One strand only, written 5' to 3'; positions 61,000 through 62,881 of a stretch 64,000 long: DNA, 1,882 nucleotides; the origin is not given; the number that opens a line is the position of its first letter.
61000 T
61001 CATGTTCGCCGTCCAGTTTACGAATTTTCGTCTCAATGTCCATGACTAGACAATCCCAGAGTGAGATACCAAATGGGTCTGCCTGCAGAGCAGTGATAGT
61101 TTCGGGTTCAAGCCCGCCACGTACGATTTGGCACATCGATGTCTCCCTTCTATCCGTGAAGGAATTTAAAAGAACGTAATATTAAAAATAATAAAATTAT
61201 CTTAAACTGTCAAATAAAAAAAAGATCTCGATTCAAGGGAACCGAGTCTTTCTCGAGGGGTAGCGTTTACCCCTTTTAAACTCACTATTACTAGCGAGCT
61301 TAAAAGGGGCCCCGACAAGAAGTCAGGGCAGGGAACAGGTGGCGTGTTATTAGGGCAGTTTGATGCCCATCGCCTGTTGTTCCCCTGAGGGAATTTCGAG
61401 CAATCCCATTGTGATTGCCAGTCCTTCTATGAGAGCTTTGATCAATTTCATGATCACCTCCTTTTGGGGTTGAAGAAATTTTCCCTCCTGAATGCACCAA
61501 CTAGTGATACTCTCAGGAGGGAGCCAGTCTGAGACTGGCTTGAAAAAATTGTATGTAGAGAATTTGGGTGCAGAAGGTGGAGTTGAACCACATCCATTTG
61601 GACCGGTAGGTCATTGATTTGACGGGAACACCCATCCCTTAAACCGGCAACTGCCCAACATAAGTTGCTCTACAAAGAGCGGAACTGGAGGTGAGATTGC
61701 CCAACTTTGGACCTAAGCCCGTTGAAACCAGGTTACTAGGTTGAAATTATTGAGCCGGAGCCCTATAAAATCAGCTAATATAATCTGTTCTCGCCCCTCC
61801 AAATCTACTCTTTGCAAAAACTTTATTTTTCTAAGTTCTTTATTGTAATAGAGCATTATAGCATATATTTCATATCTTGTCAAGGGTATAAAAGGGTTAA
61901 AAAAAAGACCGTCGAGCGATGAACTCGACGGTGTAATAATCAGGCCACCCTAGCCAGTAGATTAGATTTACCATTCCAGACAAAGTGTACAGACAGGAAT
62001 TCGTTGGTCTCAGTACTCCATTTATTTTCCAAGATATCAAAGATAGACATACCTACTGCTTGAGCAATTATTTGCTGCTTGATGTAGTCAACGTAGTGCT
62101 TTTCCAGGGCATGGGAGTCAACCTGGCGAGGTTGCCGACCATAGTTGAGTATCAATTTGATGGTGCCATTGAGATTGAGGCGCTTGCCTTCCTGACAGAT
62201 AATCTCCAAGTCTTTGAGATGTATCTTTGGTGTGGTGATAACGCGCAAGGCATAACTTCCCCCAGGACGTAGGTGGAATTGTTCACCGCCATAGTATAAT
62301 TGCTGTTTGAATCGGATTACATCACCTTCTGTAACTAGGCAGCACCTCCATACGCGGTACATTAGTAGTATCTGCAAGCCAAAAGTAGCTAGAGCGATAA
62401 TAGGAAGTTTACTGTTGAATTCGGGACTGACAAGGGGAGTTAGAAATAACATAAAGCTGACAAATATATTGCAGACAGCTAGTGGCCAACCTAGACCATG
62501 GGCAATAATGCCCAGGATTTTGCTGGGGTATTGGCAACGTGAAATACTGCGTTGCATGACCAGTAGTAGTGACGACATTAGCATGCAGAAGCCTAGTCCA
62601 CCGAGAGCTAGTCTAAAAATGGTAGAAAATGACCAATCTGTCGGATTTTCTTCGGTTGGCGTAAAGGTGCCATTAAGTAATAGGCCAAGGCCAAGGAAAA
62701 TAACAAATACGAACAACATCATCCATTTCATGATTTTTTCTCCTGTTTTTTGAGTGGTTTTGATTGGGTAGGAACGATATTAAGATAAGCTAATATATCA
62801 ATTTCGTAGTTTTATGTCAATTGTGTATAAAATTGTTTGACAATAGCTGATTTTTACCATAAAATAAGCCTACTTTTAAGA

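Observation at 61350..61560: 33-aa hydrophobic peptide behind a leader carrying an anti-SD stem: possible type-I-toxin-like or riboregulated small gene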

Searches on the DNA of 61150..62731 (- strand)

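Call 5: search_rna_families(source=window, start=61150, end=61950, threshold=evalue, max_evalue=10, show_alignments=4)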
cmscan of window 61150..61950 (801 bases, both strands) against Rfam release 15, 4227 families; matches with E-value up to 10: 6.
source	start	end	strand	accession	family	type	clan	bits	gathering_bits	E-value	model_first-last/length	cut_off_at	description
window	61273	61322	-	RF01678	P37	Gene; sRNA;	-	17.3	50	1.4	1-62/62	no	Pseudomonas sRNA P37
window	61565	61646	-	RF03189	mir-1175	Gene; miRNA;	-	16.6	51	0.97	1-72/72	no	mir-1175 microRNA precursor family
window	61521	61592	-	RF01844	SmY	Gene; snRNA; splicing;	-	14.9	39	1.5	1-80/80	no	SmY spliceosomal RNA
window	61325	61385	+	RF01922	mir-654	Gene; miRNA;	-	13.8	63.5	9.2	1-81/81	no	mir-654 microRNA precursor family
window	61899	61950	-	RF02837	anti-hemB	Gene; sRNA;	-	12.9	49.5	4.3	40-81/81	5'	Burkholderia RNA 7 (anti-hemB)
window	61182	61251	+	RF01675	CrcZ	Gene; sRNA;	-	10.6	95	2.1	1-398/398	no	Pseudomonas sRNA CrcZ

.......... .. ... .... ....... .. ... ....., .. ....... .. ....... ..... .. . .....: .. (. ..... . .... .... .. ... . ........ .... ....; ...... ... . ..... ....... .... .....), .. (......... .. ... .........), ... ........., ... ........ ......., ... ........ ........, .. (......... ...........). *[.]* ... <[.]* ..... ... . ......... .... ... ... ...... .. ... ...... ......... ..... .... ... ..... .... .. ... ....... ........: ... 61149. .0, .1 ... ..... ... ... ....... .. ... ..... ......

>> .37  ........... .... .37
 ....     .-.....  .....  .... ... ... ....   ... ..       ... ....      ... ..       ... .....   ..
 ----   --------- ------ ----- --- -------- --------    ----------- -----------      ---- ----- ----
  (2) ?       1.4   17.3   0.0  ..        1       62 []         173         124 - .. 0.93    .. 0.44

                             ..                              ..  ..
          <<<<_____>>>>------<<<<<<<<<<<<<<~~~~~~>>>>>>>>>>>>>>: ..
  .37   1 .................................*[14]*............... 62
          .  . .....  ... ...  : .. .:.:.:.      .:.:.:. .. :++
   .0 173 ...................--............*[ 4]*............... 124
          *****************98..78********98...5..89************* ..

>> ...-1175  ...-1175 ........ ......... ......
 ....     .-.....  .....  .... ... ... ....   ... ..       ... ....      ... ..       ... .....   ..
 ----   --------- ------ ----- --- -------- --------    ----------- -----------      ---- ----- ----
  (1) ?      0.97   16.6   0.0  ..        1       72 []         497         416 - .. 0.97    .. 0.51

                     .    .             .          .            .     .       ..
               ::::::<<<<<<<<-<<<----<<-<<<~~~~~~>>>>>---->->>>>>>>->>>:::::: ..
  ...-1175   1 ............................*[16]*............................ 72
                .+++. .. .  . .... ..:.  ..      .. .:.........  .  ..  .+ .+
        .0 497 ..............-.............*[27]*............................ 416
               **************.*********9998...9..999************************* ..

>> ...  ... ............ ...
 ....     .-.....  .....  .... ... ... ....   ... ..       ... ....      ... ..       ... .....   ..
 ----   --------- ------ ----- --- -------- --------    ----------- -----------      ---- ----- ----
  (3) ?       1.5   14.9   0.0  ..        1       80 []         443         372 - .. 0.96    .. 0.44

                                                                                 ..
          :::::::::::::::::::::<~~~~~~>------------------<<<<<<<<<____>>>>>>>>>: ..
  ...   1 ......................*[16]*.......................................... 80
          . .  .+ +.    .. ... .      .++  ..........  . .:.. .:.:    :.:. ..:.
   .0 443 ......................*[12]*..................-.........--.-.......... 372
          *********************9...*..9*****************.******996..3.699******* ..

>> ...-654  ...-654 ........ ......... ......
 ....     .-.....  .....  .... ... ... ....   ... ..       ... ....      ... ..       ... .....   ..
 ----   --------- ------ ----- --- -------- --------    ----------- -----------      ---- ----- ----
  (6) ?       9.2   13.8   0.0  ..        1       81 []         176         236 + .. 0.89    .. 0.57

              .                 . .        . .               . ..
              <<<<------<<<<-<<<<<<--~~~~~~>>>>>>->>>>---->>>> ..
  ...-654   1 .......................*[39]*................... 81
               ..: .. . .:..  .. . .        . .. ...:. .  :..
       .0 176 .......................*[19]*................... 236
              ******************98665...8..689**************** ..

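Call 59: build_rna_model(alignment_id=A8, structure=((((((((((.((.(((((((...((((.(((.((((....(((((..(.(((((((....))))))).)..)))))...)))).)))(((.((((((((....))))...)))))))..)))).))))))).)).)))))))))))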
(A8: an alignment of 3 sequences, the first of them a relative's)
Model R1 built from alignment A8 (3 sequences, 146 columns); structure: as given.
model positions 146; base pairs 54; branch points 1; effective number of sequences 0.58; information 0.59 bits per position. Calibrated on 0.2 Mb of random sequence (short: E-values are rough).
structure used (alignment columns):
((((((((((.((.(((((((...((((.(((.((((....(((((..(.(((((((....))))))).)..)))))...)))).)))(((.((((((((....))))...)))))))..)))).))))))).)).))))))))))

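Call 60: build_rna_model(alignment_id=A9, structure=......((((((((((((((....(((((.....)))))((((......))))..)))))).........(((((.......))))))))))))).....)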
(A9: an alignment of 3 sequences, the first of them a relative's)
Model R2 built from alignment A9 (3 sequences, 100 columns); structure: as given.
model positions 100; base pairs 28; branch points 2; effective number of sequences 0.78; information 0.589 bits per position. Calibrated on 0.2 Mb of random sequence (short: E-values are rough).
structure used (alignment columns):
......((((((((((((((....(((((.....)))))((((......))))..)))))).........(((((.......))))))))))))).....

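Call 61: search_with_rna_model(model_id=R1, sources=[window, L006, L008, L013, L016, L017, L018, L019, L020, L021, L022, L023, L024, L025, L026, L027, L028, L029, L030, L031, L032], max_evalue=1, make_alignment=true, show_alignments=3)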
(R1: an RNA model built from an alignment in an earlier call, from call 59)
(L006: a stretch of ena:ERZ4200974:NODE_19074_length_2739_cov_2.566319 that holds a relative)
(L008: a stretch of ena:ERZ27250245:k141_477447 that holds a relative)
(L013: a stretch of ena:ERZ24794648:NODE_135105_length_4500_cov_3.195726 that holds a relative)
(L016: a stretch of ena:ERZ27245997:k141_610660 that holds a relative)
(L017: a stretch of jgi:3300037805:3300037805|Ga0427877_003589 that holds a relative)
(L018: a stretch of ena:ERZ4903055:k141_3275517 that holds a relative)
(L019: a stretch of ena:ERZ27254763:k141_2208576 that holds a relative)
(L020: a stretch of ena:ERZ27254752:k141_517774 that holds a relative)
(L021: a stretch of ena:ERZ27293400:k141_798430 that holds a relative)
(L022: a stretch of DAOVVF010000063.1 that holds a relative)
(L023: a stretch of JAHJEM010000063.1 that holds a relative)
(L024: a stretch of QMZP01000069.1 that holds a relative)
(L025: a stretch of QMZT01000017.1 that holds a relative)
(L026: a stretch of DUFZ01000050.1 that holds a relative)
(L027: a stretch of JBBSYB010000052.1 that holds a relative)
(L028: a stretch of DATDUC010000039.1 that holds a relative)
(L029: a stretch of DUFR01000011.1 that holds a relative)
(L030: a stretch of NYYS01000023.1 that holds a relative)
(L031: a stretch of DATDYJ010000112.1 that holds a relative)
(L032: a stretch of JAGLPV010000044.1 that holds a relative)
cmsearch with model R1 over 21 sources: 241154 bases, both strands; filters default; matches with E-value up to 1: 10.
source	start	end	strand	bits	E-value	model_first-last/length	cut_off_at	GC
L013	1638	1783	+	173.2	1.3e-38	1-146/146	no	0.45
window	61671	61816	-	170.2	6.7e-38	1-146/146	no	0.45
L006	1940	2085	+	170.2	6.7e-38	1-146/146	no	0.45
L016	7272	7416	+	99.7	3.5e-21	1-146/146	no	0.45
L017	1879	2023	+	99.7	3.5e-21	1-146/146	no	0.45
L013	1638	1783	-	22.2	0.0083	1-146/146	no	0.45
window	61671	61816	+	18.9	0.05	1-146/146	no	0.45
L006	1940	2085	-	18.9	0.05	1-146/146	no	0.45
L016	7272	7416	-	15.6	0.3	1-146/146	no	0.45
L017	1879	2023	-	15.6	0.3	1-146/146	no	0.45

Alignment A10: 10 matches aligned to the model, 247 columns, each read 5' to 3' on its own strand. Consensus structure (alignment columns), stored with it:
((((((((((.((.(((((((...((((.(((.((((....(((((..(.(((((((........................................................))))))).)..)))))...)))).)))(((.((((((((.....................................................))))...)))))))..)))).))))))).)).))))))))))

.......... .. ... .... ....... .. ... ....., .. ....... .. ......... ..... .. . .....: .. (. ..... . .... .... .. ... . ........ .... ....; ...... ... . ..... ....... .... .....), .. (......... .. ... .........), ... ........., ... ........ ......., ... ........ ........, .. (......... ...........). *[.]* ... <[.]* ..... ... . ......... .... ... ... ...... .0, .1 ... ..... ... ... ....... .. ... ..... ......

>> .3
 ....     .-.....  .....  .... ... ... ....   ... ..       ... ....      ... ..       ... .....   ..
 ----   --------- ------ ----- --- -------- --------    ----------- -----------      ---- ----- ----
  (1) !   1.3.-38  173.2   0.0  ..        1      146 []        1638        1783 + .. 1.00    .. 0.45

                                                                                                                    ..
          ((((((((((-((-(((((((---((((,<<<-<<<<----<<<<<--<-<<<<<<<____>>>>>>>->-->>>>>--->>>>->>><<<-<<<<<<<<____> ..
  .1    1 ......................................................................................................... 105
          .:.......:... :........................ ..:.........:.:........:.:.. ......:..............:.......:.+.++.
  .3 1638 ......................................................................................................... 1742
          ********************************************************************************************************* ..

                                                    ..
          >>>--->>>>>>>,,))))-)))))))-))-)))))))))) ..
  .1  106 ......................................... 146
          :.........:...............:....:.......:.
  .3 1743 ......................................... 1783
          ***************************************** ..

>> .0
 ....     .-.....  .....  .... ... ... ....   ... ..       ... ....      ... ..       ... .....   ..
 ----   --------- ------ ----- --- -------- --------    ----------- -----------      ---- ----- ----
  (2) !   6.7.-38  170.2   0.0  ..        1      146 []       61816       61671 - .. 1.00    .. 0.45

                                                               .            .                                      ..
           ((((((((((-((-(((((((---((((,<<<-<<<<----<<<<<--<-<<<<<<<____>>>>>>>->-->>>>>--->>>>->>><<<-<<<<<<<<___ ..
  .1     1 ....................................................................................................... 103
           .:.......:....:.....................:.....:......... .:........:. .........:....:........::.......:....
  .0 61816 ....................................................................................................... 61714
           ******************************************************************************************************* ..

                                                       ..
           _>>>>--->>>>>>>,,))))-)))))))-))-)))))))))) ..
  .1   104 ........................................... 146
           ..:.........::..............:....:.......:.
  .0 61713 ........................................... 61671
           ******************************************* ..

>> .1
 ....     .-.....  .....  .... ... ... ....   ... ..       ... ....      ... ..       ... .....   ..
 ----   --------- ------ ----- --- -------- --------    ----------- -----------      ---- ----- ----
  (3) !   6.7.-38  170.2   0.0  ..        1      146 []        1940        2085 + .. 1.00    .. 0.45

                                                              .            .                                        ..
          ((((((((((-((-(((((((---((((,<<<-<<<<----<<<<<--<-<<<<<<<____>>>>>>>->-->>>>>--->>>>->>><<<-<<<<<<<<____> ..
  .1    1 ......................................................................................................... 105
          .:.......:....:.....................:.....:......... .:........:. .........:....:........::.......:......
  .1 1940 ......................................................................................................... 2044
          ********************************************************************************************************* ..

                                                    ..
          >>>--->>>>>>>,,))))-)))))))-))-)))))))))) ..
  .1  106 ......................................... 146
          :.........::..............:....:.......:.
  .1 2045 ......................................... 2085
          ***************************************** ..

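Call 62: search_with_rna_model(model_id=R2, sources=[window, L006, L008, L013, L016, L017, L018, L019, L020, L021, L022, L023, L024, L025, L026, L027, L028, L029, L030, L031, L032], max_evalue=1, make_alignment=true, show_alignments=4)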
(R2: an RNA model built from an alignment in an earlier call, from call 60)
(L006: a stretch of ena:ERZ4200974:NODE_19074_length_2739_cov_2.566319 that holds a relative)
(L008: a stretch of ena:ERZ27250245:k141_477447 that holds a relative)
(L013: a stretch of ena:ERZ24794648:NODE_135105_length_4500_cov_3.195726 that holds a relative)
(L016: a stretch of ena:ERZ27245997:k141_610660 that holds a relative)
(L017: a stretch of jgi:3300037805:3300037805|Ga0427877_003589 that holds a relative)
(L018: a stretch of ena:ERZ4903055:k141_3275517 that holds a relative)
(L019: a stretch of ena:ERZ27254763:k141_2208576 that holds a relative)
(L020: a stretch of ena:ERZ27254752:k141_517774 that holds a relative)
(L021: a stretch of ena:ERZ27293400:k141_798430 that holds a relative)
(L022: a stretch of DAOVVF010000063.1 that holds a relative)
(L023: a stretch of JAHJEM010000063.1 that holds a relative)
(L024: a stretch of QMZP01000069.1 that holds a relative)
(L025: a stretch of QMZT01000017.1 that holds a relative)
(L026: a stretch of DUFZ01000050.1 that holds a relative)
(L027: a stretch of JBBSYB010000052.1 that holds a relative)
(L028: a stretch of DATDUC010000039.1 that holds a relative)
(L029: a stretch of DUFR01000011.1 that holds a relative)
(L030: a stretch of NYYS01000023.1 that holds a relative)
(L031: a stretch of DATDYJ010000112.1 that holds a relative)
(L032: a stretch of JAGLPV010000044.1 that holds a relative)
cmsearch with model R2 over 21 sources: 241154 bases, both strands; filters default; matches with E-value up to 1: 5.
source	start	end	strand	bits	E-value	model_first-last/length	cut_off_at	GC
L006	2094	2193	+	123.5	4.1e-25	1-100/100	no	0.51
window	61563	61662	-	120.3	2.2e-24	1-100/100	no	0.5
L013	1792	1890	+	115.9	2.1e-23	1-100/100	no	0.58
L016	7415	7514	+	37.4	8.7e-06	1-100/100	no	0.52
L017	2022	2121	+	37.4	8.7e-06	1-100/100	no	0.52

Alignment A11: 5 matches aligned to the model, 101 columns, each read 5' to 3' on its own strand. Consensus structure (alignment columns), stored with it:
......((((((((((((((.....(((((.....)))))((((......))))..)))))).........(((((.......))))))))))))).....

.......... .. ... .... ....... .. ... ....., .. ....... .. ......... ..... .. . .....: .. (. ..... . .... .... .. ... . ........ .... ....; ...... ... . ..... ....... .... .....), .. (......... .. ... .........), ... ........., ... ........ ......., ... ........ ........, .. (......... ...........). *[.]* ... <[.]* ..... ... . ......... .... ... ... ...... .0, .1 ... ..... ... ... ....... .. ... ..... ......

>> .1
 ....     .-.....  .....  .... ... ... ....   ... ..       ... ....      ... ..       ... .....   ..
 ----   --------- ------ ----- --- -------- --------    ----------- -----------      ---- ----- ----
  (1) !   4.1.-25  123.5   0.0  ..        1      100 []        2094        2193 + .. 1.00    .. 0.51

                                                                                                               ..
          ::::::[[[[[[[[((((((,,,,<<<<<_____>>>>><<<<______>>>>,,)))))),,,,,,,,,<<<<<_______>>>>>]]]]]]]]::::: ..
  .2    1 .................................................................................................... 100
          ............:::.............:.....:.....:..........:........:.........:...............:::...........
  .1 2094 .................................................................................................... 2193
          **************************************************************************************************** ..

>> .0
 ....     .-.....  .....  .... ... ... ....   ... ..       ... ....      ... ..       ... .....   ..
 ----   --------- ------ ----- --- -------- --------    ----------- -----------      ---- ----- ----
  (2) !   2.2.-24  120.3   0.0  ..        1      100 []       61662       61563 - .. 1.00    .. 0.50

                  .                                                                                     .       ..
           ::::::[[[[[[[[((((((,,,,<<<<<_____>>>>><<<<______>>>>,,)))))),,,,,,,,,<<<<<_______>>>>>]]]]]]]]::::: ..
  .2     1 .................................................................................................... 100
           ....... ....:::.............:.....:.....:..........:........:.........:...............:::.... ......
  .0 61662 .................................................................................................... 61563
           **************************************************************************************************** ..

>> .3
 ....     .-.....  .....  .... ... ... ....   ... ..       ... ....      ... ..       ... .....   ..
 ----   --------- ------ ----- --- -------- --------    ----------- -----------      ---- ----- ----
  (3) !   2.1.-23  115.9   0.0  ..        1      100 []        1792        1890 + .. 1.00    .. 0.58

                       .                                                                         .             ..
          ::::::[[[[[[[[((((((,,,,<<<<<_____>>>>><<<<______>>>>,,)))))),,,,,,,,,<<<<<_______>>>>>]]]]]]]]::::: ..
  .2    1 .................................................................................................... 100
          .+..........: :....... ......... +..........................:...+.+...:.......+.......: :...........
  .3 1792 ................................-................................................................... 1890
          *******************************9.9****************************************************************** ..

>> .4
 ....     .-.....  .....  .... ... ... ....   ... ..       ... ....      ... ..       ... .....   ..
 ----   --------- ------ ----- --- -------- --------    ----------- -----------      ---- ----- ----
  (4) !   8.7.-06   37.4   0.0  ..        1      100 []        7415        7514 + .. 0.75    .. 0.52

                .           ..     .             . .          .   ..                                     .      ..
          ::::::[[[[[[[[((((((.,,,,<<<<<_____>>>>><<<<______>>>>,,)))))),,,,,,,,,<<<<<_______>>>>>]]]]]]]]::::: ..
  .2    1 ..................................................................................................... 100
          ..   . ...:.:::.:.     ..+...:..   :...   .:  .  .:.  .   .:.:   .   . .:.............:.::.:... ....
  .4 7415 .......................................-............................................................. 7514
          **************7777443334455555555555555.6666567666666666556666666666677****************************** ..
